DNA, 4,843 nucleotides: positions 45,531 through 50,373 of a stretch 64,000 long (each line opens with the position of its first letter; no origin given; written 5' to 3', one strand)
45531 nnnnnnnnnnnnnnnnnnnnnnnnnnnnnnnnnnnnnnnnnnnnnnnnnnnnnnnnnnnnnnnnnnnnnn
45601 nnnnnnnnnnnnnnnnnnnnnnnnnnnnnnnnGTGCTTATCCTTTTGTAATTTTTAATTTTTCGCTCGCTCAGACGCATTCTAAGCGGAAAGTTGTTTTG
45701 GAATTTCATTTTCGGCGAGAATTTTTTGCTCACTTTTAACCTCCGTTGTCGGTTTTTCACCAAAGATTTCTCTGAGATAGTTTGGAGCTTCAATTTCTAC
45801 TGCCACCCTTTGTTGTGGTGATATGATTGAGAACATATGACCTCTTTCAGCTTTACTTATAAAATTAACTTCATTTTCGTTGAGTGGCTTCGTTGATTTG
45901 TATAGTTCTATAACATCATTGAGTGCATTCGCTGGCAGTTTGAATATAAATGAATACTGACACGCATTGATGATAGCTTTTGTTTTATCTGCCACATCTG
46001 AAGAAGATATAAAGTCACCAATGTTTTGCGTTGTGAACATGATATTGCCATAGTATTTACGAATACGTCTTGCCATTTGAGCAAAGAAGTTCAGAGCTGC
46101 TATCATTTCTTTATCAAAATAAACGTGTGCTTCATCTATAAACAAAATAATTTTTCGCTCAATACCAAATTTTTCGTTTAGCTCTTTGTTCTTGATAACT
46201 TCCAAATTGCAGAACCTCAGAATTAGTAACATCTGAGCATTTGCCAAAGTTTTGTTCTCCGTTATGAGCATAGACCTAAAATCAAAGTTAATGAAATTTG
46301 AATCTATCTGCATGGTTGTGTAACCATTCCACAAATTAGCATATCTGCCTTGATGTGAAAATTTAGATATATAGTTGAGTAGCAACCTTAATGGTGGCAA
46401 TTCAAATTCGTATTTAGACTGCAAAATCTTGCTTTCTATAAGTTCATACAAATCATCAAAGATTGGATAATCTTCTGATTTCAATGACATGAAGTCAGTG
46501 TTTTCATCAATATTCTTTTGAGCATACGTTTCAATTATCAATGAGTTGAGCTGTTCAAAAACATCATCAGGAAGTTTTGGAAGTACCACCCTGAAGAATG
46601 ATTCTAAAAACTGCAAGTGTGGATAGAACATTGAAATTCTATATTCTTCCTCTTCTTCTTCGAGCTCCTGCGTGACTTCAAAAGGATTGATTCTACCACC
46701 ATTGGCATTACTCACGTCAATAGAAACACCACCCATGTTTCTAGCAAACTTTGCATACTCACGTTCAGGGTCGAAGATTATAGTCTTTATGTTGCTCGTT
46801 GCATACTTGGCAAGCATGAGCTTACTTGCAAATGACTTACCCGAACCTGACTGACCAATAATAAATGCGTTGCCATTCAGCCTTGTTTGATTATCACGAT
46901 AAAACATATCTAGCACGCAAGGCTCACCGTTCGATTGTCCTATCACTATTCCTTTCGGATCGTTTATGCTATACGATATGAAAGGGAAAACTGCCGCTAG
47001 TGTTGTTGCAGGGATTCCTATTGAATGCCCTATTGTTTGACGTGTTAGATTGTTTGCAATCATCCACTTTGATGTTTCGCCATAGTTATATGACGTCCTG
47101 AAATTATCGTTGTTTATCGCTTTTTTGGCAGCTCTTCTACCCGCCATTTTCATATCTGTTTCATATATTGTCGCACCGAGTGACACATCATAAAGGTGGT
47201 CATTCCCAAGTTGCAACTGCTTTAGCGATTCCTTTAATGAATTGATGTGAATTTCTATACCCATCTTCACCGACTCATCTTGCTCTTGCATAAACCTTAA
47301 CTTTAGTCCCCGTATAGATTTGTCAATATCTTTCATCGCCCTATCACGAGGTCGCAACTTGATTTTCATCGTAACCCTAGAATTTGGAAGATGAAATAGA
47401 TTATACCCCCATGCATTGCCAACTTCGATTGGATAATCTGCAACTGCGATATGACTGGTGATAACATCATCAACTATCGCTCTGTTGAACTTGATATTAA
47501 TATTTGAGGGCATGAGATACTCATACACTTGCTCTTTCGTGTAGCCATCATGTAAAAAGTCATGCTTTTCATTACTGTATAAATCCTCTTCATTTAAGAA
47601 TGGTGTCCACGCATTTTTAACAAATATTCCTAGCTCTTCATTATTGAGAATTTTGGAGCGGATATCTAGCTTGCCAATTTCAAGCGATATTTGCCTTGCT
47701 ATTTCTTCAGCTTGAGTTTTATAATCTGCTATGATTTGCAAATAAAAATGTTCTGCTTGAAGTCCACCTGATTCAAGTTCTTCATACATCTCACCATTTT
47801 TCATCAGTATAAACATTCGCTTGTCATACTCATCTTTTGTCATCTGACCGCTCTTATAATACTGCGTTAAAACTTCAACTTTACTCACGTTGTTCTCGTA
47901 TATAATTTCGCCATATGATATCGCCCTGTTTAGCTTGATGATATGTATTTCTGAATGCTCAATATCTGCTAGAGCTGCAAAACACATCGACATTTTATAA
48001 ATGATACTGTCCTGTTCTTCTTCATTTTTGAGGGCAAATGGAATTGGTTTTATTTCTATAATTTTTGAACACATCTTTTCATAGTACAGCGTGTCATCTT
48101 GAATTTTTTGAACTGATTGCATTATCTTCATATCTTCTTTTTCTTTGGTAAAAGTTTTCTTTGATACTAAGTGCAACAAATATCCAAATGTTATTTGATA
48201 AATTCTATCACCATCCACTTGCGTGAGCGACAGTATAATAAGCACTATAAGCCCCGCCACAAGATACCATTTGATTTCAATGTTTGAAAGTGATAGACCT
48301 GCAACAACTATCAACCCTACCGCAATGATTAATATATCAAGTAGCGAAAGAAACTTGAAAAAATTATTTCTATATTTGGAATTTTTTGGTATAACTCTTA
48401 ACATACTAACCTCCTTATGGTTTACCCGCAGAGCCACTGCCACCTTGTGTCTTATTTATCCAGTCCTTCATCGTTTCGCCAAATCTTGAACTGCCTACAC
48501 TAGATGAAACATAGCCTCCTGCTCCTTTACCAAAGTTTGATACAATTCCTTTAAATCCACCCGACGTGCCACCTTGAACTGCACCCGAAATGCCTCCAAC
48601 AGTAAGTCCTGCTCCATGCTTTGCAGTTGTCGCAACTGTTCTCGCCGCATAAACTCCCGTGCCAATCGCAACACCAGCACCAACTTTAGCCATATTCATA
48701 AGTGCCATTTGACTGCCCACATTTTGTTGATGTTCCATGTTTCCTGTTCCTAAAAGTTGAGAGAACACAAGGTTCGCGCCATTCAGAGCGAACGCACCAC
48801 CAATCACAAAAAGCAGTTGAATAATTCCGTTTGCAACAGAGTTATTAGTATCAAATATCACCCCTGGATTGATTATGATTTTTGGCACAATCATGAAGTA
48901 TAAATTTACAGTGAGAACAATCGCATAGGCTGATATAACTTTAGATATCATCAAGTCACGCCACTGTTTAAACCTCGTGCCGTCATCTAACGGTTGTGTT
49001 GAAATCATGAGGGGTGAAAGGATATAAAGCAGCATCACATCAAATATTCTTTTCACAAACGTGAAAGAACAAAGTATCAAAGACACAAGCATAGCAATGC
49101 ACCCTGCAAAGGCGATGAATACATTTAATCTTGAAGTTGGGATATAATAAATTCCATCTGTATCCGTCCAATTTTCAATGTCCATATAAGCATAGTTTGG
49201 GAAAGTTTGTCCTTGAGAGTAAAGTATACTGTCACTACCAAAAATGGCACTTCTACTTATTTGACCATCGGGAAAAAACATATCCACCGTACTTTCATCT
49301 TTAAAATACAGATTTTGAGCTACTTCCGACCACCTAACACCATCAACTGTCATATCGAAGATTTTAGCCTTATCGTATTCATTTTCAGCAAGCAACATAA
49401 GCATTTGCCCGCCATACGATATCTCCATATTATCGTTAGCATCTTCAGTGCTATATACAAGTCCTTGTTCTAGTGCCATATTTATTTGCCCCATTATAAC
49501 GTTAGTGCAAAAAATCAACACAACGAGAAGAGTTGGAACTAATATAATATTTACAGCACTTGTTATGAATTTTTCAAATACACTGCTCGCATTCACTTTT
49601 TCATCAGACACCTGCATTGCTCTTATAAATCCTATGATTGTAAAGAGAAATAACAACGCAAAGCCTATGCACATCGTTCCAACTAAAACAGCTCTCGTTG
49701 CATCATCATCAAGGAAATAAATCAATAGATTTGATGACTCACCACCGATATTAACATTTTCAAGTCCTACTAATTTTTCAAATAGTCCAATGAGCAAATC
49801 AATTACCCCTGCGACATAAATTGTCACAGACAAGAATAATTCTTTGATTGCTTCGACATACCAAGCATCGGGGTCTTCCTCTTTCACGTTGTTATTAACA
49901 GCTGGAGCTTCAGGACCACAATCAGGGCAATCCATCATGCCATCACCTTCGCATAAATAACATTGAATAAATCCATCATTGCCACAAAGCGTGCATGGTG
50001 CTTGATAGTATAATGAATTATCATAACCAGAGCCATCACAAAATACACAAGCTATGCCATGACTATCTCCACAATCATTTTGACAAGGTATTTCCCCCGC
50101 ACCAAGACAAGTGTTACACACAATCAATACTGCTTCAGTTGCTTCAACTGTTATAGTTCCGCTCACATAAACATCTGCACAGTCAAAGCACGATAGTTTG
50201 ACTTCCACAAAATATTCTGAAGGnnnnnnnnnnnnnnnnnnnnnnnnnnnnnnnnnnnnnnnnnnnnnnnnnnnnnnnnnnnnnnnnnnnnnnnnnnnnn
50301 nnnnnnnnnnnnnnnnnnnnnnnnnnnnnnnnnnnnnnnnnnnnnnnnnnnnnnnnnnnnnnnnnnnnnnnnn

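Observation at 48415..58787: Three T4SS-linked envelope proteins share dense DnaJ-type CxxCxGxG repeats in their predicted extracytoplasmic parts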

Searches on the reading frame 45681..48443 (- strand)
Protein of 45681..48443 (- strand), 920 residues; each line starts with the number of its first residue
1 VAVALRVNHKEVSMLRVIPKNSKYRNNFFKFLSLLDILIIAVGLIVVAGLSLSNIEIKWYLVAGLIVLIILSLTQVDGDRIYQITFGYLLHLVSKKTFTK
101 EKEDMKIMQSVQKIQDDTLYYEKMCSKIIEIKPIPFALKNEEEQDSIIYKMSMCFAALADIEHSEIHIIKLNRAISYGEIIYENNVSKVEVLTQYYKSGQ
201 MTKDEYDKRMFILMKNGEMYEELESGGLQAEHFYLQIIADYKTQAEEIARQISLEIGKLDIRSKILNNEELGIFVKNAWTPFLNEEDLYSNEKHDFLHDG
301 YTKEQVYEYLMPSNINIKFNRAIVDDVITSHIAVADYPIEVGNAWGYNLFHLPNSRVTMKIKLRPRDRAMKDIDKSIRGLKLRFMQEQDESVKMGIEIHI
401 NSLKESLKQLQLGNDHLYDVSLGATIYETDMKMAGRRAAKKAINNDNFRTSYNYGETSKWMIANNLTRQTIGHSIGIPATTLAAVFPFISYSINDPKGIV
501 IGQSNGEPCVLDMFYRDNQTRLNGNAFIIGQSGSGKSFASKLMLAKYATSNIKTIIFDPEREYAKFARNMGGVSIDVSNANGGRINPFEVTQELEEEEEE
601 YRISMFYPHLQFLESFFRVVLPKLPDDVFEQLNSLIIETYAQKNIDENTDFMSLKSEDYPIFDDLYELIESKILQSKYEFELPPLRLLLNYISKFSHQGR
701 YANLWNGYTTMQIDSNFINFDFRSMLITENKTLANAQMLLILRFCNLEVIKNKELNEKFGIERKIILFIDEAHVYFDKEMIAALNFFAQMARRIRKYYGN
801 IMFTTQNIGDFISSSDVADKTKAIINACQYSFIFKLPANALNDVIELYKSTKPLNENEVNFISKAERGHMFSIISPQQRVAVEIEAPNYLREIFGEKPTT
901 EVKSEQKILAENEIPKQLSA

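Call 10: search_protein_families(library=pfam, proteins=[window:45681-48443:-], max_evalue=0.01)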
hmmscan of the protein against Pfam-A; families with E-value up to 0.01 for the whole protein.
window:45681-48443:- (920 aa): 5 families
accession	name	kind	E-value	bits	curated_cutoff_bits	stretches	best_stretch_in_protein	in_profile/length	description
PF19044.6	P-loop_TraG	-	1.2e-19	70.7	25.8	1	504-833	8-315/413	TraG P-loop domain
PF12846.13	AAA_10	-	9e-10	38.5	27.5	1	523-571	21-69/362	AAA-like domain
PF01935.23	DUF87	-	1.7e-08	35.3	23.2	1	528-581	28-82/220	Helicase HerA, central domain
PF13401.12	AAA_22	-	0.0021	18.8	27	0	523-559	5-41/130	AAA domain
PF10412.15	TrwB_AAD_bind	-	0.0032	16.9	20.5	0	524-564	16-56/387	Type IV secretion-system coupling protein DNA-binding domain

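Call 22: search_protein_families(library=ncbifam, proteins=[window:45681-48443:-], max_evalue=0.1)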
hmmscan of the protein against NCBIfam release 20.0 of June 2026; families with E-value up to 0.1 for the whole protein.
window:45681-48443:- (920 aa): 7 families
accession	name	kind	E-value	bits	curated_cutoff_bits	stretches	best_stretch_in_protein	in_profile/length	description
NF045975.1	VirB4_plasma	equivalog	4e-157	524.5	590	1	17-894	2-893/894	Mbov_0397 family ICE element conjugal transfer ATPase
NF045971.1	conju_CD1110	equivalog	3.3e-36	124.9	325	1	123-868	21-721/752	VirB4-like conjugal transfer ATPase, CD1110 family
TIGR02746.1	TraC-F-type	equivalog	1.8e-26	92.4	567.05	1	481-862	390-733/800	type IV secretion system protein TraC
TIGR00929.1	VirB4_CagE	subfamily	3.5e-22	78.5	643.1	1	505-885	420-748/792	VirB4 family type IV secretion/conjugal transfer ATPase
NF010278.0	PRK13721.1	subfamily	1.1e-12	46.7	1177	1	478-850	435-775/874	type IV secretion system protein TraC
TIGR03783.1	Bac_Flav_CT_G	subfamily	3.9e-09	34.9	261.55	1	505-828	418-725/829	TraG family conjugative transposon ATPase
NF006799.0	PRK09302.1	equivalog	0.018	13.6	408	1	527-580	277-330/515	circadian clock protein KaiC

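Call 81: search_dna_similar(query=window:45681-48443:-, collection=plasmids, mode=protein, max_evalue=1e-20, max_rows=12)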
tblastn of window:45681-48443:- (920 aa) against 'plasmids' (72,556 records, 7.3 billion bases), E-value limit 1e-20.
Records with a match: 482; places in all: 489; records where one place covers at least 80% of the query: 1.
Best place of each record, by identity: <60% 482.
By first word of the organism name: Bacillus 233; Clostridium 82; Priestia 40; Spiroplasma 37; Staphylococcus 22; Peribacillus 7; Geobacillus 7; Exiguobacterium 6; Parageobacillus 6; Planococcus 5; and 22 more.
By predicted mobility (MOB-suite, as given by PLSDB): conjugative 226; mobilizable 151; non-mobilizable 105.
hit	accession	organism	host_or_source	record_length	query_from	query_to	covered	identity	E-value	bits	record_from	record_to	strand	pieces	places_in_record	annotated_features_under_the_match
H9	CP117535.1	Spiroplasma endosymbiont of Drosophila atripex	Drosophila atripex,Drosophila atripex ...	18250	66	892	90%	27.1%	2e-52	207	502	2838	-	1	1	hypothetical protein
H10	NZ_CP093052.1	Spiroplasma poulsonii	Drosophila hydei,insect hemolymph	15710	312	895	63%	29.4%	2e-55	216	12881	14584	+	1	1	Mbov_0397 family ICE element conjugal transfer ATPase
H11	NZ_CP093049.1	Spiroplasma poulsonii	Drosophila hydei,insect hemolymph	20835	312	894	63%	29.5%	2e-56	220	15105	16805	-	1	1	Mbov_0397 family ICE element conjugal transfer ATPase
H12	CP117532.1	Spiroplasma endosymbiont of Drosophila atripex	Drosophila atripex,Drosophila atripex ...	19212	324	892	62%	30.1%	4e-56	219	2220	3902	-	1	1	hypothetical protein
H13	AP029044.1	Spiroplasma endosymbiont of Nesidiocoris tenuis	insect gut metagenome,Nesidiocoris ...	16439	312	895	63%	29.2%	9e-57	221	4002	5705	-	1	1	DUF853 family protein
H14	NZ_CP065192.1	Spiroplasma endosymbiont of 'Nebria riversi'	Nebria ingens riversi,Whole body,Alpine ...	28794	312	895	63%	28.4%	3e-56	219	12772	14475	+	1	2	Mbov_0397 family ICE element conjugal transfer ATPase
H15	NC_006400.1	Spiroplasma kunkelii CR2-3x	Zea mays L.,whole organism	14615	311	873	61%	29.3%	3e-49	197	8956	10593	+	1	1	Mbov_0397 family ICE element conjugal transfer ATPase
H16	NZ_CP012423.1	Spiroplasma kunkelii CR2-3x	Zea mays L.,whole organism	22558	330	873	59%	29.8%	4e-52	207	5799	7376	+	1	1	ATP-binding protein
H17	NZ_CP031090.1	Spiroplasma phoeniceum P40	Catharanthus roseus,whole ...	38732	311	873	61%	28.5%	7e-53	209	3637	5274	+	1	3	Mbov_0397 family ICE element conjugal transfer ATPase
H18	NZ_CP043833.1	Bacillus sp. BS98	oyster,whole organism,intestinal tract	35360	306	903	65%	26.7%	1e-35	154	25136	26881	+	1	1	DUF87 domain-containing protein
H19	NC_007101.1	Spiroplasma citri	-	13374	330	873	59%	29.2%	1e-53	211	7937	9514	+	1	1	Mbov_0397 family ICE element conjugal transfer ATPase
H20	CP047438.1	Spiroplasma citri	Neoaliturus tenellus,cell culture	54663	330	873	59%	29.2%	1e-53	211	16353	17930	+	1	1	hypothetical protein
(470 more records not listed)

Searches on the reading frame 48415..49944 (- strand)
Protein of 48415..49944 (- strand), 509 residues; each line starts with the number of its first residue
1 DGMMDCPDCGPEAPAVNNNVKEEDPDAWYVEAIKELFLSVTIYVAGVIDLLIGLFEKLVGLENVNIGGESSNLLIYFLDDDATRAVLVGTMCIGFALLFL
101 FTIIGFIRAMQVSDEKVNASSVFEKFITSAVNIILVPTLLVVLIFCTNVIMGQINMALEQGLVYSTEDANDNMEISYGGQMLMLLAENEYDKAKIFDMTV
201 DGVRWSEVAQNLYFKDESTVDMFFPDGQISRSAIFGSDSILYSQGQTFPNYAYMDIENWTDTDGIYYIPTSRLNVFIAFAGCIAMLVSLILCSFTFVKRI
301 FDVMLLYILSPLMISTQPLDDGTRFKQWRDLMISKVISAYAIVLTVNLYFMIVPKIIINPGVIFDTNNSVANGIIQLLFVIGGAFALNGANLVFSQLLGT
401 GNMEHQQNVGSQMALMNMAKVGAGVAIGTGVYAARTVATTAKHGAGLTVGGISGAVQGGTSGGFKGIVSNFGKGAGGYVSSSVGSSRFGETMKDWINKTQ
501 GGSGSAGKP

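Call 38: find_homologous_proteins(query=window:48415-49944:-, max_evalue=0.00001)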
Query window:48415-49944:- (509 aa): 3 proteins with E <= 0.00001 among 8000 candidates.
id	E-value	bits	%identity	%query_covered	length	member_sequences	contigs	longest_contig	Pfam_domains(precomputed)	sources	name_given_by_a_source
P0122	2.0e-114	401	50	81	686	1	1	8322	-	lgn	-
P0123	9.3e-101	356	41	96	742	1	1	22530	-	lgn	-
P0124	8.7e-10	56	25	39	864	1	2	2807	-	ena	-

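Call 40: find_encoding_contigs(protein=P0123, flank=10000, max_places=2)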
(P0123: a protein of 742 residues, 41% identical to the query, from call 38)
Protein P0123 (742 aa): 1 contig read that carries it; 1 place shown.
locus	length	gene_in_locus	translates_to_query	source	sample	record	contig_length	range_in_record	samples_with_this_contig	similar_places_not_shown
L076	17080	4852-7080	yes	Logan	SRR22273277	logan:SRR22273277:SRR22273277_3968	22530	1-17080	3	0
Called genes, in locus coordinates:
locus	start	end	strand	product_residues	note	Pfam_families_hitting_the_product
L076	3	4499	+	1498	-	?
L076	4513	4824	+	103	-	PF18895:T4SS_pilin (weak)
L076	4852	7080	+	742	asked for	-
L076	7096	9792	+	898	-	PF19044:P-loop_TraG, PF01935:DUF87, PF12846:AAA_10 (faint)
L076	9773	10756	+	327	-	PF22763:NrS1-1_pol-like_HBD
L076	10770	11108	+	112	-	PF00436:SSB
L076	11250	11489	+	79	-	-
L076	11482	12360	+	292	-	-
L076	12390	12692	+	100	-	PF14198:TnpV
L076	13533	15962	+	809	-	PF13166:AAA_13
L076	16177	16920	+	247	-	-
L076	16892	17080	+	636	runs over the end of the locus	PF01555:N6_N4_Mtase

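Call 41: find_encoding_contigs(protein=P0122, flank=10000, max_places=2)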
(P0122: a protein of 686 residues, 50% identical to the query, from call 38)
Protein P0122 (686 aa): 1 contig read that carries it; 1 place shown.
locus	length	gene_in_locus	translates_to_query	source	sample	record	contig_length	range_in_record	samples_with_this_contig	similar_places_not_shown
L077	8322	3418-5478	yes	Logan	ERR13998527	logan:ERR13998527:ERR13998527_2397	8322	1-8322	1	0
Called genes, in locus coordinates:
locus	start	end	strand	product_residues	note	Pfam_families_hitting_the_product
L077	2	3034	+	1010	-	?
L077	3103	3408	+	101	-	-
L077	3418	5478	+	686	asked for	-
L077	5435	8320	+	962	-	?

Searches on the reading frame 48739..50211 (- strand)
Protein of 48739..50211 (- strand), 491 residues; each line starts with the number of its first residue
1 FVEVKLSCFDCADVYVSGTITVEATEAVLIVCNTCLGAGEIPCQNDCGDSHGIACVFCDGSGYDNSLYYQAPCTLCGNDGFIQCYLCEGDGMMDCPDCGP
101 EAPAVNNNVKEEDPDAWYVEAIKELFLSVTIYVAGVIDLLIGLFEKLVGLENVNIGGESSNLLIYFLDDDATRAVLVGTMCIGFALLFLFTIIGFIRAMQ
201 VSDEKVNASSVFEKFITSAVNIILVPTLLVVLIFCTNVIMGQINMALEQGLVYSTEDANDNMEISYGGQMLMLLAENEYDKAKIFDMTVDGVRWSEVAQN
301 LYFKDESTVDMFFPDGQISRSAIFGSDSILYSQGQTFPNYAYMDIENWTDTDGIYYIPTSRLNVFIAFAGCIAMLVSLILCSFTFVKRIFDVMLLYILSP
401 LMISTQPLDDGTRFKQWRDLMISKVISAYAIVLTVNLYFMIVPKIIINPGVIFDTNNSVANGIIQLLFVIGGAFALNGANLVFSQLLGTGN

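Call 80: search_dna_similar(query=window:48739-50211:-, collection=plasmids, mode=protein, max_evalue=0.00001, max_rows=15)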
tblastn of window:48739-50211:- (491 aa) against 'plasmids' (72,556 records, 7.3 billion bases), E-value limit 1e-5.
Records with a match: 4; places in all: 4; records where one place covers at least 80% of the query: 0.
Best place of each record, by identity: <60% 4.
By first word of the organism name: Spiroplasma 4.
By predicted mobility (MOB-suite, as given by PLSDB): non-mobilizable 4.
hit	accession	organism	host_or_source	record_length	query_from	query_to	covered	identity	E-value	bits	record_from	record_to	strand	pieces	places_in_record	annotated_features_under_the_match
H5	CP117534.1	Spiroplasma endosymbiont of Drosophila atripex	Drosophila atripex,Drosophila atripex ...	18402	341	488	30%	28.3%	1e-7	62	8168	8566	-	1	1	hypothetical protein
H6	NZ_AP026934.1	Spiroplasma ixodetis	Homona magnanima,Whole body,laboratory ...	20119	341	488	30%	28.3%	3e-7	61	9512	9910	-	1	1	Mbov_0396 family ICE element transmembrane protein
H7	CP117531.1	Spiroplasma endosymbiont of Drosophila atripex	Drosophila atripex,Drosophila atripex ...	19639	341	488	30%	28.3%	4e-7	61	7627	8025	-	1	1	hypothetical protein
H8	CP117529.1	Spiroplasma endosymbiont of Drosophila atripex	Drosophila atripex,Drosophila atripex ...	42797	363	488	26%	30.8%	2e-6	58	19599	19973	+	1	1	hypothetical protein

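Call 82: get_annotated_region(hit=H6, flank=7000)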
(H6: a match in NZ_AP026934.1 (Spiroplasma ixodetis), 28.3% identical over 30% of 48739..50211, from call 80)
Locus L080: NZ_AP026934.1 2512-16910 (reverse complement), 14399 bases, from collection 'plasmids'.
description: Spiroplasma ixodetis strain SHM plasmid pSHM_1, complete sequence
organism: Spiroplasma ixodetis (NCBI taxid 2141)
taxonomy: Bacteria; Mycoplasmatota; Mollicutes; Entomoplasmatales; Spiroplasmataceae; Spiroplasma; Spiroplasma ixodetis
host: -; source: Homona magnanima,Whole body,laboratory maintained; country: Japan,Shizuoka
typing (MOB-suite, as given by PLSDB): non-mobilizable
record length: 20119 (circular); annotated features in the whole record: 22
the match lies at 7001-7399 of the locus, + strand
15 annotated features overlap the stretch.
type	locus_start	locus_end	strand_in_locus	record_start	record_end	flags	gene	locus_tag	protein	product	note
CDS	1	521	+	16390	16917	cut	-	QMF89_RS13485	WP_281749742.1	hypothetical protein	-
CDS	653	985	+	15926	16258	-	-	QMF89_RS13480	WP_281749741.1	hypothetical protein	-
CDS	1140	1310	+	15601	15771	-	-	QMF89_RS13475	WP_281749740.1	hypothetical protein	-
CDS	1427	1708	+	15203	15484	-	-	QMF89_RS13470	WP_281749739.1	S1 RNA-binding domain-containing protein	-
CDS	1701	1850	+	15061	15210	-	-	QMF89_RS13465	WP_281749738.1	hypothetical protein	-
CDS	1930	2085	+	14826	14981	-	-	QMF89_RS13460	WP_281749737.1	hypothetical protein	-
CDS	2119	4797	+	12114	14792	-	-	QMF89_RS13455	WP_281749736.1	hypothetical protein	-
CDS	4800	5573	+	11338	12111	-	-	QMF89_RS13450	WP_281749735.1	hypothetical protein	-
CDS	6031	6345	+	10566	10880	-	-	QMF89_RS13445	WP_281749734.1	hypothetical protein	-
CDS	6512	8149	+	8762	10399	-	-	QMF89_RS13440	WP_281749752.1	Mbov_0396 family ICE element transmembrane protein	-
CDS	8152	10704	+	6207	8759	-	-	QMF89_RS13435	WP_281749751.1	Mbov_0397 family ICE element conjugal transfer ATPase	-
CDS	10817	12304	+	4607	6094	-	-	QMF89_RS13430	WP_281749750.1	type IV secretion system DNA-binding domain-containing protein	-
CDS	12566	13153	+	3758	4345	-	-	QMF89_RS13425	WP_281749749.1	BlaI/MecI/CopY family transcriptional regulator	GO:0045892 - negative regulation of DNA-templated transcription [Evidence IEA]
CDS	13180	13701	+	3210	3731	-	-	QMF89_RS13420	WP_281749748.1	hypothetical protein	-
CDS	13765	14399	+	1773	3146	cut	-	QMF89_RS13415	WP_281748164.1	hypothetical protein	-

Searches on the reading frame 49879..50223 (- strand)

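Call 12: search_protein_families(library=pfam, proteins=[window:49879-50223:-], max_evalue=10)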
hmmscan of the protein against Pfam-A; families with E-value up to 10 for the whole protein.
seq(115 aa): 5 families
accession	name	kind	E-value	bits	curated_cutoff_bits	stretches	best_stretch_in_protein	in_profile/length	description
PF21002.2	TMEM106_N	-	0.0055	17.7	24.5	1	20-48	41-69/91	Transmembrane protein 106 N-terminal region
PF17302.8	DUF5351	-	0.59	10.9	27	1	59-67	1-9/29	Family of unknown function (DUF5351)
PF18445.7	Zn_ribbon_PRDM4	-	2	8.7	25.8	1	86-104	11-29/38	PR zinc knuckle motif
PF23733.2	GRXCR1-2_C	-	2.1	8.8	26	1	50-102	3-46/47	GRXCR1/2, C-terminal domain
PF15777.11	Anti-TRAP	-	4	8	32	1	34-66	11-40/59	Tryptophan RNA-binding attenuator protein inhibitory protein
